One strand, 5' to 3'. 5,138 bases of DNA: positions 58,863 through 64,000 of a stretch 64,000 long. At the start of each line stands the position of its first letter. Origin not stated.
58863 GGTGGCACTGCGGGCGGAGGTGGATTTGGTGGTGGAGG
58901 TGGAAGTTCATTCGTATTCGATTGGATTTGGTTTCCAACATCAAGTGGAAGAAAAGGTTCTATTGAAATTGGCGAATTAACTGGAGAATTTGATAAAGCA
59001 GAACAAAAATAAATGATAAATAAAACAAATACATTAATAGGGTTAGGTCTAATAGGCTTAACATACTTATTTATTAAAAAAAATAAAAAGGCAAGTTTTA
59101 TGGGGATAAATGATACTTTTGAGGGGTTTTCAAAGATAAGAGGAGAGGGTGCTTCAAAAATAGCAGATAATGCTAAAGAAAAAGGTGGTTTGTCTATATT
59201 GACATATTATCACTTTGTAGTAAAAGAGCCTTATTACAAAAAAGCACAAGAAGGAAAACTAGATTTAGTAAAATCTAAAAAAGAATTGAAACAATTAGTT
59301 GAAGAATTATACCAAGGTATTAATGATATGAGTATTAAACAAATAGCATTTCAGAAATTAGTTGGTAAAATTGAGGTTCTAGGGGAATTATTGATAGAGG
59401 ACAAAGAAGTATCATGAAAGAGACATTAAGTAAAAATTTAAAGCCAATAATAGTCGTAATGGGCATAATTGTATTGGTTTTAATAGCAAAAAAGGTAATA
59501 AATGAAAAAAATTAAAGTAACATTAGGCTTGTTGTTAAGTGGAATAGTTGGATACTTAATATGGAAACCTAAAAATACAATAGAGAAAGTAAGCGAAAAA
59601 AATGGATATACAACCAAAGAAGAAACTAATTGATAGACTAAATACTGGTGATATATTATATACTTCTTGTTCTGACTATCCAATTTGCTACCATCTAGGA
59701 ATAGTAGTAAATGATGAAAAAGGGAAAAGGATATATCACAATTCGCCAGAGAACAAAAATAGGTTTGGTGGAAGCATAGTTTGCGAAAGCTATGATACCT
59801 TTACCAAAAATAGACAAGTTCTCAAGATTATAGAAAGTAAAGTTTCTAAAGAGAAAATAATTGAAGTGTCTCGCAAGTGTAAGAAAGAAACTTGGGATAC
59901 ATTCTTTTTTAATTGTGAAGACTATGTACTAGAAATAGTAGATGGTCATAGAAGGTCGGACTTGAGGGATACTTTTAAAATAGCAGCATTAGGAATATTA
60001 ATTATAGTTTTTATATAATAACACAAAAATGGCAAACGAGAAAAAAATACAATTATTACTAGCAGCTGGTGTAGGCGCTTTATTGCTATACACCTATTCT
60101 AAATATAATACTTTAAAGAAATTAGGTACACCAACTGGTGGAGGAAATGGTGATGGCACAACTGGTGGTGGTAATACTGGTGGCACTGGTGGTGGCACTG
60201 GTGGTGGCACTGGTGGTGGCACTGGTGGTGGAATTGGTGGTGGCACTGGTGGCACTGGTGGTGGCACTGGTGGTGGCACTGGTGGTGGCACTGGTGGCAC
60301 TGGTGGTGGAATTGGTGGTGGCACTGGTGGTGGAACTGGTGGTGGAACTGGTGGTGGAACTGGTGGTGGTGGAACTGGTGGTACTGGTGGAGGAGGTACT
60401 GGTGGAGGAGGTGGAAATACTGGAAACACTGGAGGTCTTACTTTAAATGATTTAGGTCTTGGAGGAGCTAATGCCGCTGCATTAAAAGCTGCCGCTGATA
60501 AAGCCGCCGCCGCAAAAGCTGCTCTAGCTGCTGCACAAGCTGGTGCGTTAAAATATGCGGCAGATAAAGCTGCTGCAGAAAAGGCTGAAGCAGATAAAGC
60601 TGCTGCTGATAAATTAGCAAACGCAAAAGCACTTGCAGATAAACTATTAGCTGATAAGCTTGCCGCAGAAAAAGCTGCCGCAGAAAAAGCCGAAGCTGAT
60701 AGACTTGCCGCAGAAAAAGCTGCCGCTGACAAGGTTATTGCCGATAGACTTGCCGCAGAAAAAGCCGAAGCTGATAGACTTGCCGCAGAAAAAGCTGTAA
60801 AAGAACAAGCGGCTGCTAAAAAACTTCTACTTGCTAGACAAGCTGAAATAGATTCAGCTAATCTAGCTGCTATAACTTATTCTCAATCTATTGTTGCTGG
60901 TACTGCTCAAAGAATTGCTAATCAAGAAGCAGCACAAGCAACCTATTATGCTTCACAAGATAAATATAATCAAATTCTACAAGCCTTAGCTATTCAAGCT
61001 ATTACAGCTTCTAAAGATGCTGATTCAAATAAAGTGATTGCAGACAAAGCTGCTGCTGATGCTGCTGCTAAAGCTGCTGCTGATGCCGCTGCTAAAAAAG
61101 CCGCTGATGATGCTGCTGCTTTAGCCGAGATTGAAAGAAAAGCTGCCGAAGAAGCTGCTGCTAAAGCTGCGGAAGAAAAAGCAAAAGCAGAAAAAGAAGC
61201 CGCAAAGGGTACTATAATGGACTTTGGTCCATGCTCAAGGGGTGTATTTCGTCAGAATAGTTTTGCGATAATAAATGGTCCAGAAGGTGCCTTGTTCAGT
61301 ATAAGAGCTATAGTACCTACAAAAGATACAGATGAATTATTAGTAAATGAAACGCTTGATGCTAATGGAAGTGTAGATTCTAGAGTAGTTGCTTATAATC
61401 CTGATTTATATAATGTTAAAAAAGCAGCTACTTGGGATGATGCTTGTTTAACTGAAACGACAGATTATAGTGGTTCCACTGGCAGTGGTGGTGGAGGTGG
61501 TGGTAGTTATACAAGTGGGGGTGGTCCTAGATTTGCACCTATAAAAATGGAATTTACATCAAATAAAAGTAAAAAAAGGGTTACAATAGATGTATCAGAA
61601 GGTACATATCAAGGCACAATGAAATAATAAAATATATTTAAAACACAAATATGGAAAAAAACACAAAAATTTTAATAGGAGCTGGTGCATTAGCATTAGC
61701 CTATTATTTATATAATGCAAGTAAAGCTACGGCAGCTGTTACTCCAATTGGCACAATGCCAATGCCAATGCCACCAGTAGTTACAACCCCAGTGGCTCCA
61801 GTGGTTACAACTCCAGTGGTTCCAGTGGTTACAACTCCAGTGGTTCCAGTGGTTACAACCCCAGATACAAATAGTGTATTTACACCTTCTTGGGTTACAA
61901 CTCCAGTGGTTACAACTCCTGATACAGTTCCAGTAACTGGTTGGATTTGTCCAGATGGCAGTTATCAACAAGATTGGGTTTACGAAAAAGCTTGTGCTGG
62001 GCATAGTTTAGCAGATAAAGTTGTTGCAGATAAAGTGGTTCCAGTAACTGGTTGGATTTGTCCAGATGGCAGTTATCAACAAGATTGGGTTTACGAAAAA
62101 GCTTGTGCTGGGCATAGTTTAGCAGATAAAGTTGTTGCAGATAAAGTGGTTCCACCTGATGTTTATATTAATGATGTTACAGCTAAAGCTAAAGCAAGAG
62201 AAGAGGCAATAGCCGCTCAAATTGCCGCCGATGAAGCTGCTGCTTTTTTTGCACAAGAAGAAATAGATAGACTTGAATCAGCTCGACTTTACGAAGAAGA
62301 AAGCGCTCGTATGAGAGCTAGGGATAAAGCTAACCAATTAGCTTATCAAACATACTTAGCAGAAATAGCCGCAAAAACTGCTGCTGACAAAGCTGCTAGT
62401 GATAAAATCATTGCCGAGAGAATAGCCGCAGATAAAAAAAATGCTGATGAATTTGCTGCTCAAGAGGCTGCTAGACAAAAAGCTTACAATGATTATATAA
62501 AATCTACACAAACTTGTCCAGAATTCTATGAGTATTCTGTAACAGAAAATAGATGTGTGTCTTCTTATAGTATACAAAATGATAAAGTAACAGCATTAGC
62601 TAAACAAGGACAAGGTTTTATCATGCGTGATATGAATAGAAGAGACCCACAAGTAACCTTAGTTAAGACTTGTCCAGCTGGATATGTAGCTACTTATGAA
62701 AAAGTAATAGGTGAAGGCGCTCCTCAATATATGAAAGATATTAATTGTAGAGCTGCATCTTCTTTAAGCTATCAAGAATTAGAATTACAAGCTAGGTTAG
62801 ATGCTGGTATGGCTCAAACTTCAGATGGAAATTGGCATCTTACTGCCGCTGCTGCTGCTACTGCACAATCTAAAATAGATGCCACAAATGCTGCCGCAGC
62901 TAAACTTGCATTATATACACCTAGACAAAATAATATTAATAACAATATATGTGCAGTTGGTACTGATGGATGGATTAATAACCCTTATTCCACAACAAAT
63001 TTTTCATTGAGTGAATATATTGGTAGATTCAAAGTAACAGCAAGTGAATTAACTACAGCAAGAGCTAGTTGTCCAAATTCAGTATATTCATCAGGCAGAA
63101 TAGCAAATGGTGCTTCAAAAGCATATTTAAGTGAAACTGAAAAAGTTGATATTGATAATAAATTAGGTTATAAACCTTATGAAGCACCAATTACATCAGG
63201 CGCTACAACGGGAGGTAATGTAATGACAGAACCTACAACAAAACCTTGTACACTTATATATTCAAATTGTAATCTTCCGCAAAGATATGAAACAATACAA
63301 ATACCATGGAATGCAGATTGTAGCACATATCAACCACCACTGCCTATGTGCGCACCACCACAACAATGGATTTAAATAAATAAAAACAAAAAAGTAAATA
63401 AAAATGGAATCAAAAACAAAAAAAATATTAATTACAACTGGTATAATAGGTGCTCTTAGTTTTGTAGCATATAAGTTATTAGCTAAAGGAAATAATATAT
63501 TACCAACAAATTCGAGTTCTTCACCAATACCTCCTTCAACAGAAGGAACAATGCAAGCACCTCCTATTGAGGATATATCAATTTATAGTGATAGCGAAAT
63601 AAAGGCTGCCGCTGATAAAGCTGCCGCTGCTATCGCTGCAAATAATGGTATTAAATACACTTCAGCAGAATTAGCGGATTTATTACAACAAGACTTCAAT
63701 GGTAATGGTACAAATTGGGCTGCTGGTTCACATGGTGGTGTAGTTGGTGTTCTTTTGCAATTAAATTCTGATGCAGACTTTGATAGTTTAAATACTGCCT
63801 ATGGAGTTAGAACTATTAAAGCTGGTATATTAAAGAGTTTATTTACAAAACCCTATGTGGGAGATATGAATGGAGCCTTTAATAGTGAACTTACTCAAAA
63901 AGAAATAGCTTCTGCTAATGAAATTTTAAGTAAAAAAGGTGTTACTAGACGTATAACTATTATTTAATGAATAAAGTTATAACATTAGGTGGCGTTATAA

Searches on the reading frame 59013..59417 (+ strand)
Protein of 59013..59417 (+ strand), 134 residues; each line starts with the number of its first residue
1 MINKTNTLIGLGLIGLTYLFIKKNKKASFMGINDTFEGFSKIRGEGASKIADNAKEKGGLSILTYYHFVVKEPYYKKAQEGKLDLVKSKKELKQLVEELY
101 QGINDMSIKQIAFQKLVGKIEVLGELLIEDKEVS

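Call 37: search_protein_families(library=pfam, proteins=[window:59013-59417:+], max_evalue=0.1)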
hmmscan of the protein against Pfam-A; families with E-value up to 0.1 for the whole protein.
window:59013-59417:+ (134 aa): 1 family
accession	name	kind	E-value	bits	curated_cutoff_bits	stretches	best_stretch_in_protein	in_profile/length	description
PF13234.12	MTR4_beta-barrel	-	0.00029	21.6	26.4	1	76-127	113-167/203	Mtr4-like, beta-barrel domain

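Call 42: find_encoding_contigs(protein=window:59013-59417:+, flank=10000, max_places=3)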
Protein window:59013-59417:+ (134 aa): 3 contigs read that carry it; 3 places shown.
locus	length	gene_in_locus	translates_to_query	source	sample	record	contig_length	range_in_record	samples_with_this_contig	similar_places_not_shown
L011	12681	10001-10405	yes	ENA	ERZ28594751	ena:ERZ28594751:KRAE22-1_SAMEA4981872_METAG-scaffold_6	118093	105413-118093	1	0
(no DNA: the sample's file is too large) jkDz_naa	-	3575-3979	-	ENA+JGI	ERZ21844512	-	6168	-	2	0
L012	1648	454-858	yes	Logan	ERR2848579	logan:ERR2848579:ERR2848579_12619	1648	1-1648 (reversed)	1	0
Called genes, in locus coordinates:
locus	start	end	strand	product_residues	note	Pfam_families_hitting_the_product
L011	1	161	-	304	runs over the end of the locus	-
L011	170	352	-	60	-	PF12728:HTH_17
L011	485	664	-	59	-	-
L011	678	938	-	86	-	-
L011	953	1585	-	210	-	PF00535:Glycos_transf_2 (weak)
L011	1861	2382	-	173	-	PF01145:Band_7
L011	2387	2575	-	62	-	-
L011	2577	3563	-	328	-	PF00149:Metallophos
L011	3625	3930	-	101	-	-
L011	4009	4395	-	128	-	-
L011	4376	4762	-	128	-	-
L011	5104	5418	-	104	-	-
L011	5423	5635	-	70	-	-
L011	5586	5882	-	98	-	-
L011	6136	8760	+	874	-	-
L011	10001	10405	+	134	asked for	-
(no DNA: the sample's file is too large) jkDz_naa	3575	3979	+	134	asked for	-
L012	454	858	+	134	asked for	-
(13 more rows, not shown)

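Call 76: search_protein_families(library=ncbifam, proteins=[window:59013-59417:+], max_evalue=0.1)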
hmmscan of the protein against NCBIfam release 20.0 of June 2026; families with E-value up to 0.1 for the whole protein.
window:59013-59417:+ (134 aa): 2 families
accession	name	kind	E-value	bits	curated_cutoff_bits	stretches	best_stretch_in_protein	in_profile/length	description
TIGR01167.1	LPXTG_anchor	domain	0.061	14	15.9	0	5-26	12-33/34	LPXTG cell wall anchor domain-containing protein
NF046005.2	near_gluc_PtsG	equivalog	0.099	12.9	45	0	8-29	16-37/85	MPN207a family PTS transporter accessory protein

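Call 77: search_protein_families(library=phrogs, proteins=[window:59013-59417:+], max_evalue=0.1)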
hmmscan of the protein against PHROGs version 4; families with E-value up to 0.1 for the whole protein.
window:59013-59417:+ (134 aa): 1 family
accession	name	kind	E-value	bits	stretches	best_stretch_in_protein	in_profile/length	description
phrog_11934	-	unknown function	0.089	13.8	0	8-23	15-30/49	-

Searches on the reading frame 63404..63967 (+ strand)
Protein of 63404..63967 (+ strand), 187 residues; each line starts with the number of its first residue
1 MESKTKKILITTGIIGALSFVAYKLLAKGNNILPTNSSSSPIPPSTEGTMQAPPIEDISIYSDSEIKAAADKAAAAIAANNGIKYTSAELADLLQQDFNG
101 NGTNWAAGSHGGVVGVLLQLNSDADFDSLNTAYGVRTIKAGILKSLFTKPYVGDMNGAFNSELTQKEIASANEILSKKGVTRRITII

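Call 37: search_protein_families(library=pfam, proteins=[window:63404-63967:+], max_evalue=0.1)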
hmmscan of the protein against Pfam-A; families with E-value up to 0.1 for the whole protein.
window:63404-63967:+ (187 aa): 0 families

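Call 43: find_encoding_contigs(protein=window:63404-63967:+, flank=10000, max_places=3)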
Protein window:63404-63967:+ (187 aa): 3 contigs read that carry it; 3 places shown.
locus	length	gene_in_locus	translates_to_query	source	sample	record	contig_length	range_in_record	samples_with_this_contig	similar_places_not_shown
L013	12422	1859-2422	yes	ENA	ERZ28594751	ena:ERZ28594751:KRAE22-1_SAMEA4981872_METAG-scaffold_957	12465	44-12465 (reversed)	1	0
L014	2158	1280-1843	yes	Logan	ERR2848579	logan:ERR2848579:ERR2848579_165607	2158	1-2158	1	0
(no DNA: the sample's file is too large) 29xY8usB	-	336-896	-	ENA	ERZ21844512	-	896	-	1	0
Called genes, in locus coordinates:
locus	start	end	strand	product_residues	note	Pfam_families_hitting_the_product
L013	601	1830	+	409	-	-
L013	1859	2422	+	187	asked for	-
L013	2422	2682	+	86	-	-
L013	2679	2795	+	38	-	-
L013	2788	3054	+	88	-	-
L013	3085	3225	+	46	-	-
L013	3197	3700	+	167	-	-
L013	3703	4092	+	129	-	-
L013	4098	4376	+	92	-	-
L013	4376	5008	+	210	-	PF00959:Phage_lysozyme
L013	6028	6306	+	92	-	-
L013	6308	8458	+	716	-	-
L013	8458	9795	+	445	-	-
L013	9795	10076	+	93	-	-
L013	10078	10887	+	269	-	PF13385:Laminin_G_3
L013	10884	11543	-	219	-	PF13508:Acetyltransf_7 (faint)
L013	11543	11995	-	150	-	-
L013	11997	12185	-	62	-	-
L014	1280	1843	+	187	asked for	-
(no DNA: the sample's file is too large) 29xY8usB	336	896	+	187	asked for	?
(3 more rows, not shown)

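Call 44: search_protein_families(library=pfam, proteins=[L013:6308-8458:+, L013:8458-9795:+, L013:601-1830:+, L013:3197-3700:+], max_evalue=0.01)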
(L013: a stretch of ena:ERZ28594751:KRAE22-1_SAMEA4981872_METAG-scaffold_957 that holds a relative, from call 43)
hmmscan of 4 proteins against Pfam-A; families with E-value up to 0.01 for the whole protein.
L013:6308-8458:+ (716 aa): 1 family
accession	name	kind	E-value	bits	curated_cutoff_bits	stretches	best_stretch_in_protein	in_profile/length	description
PF13125.11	DUF3958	-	0.00059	20.5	26.3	1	8-92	2-85/107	Protein of unknown function (DUF3958)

L013:8458-9795:+ (445 aa): 0 families

L013:601-1830:+ (409 aa): 0 families

L013:3197-3700:+ (167 aa): 0 families

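Call 45: search_protein_families(library=phrogs, proteins=[L013:6308-8458:+, L013:8458-9795:+, L013:601-1830:+, L013:3197-3700:+], max_evalue=0.01)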
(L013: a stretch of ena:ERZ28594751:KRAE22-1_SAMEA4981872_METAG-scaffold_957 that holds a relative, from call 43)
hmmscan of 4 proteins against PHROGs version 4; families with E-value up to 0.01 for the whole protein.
L013:6308-8458:+ (716 aa): 0 families

L013:8458-9795:+ (445 aa): 0 families

L013:601-1830:+ (409 aa): 0 families

L013:3197-3700:+ (167 aa): 0 families

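Call 76: search_protein_families(library=ncbifam, proteins=[window:63404-63967:+], max_evalue=0.1)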
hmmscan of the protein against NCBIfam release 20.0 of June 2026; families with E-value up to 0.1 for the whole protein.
window:63404-63967:+ (187 aa): 0 families

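Call 77: search_protein_families(library=phrogs, proteins=[window:63404-63967:+], max_evalue=0.1)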
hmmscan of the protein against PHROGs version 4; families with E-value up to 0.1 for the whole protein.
window:63404-63967:+ (187 aa): 1 family
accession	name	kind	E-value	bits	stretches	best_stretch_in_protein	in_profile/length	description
phrog_33622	-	unknown function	0.081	14.2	0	18-80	10-70/78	-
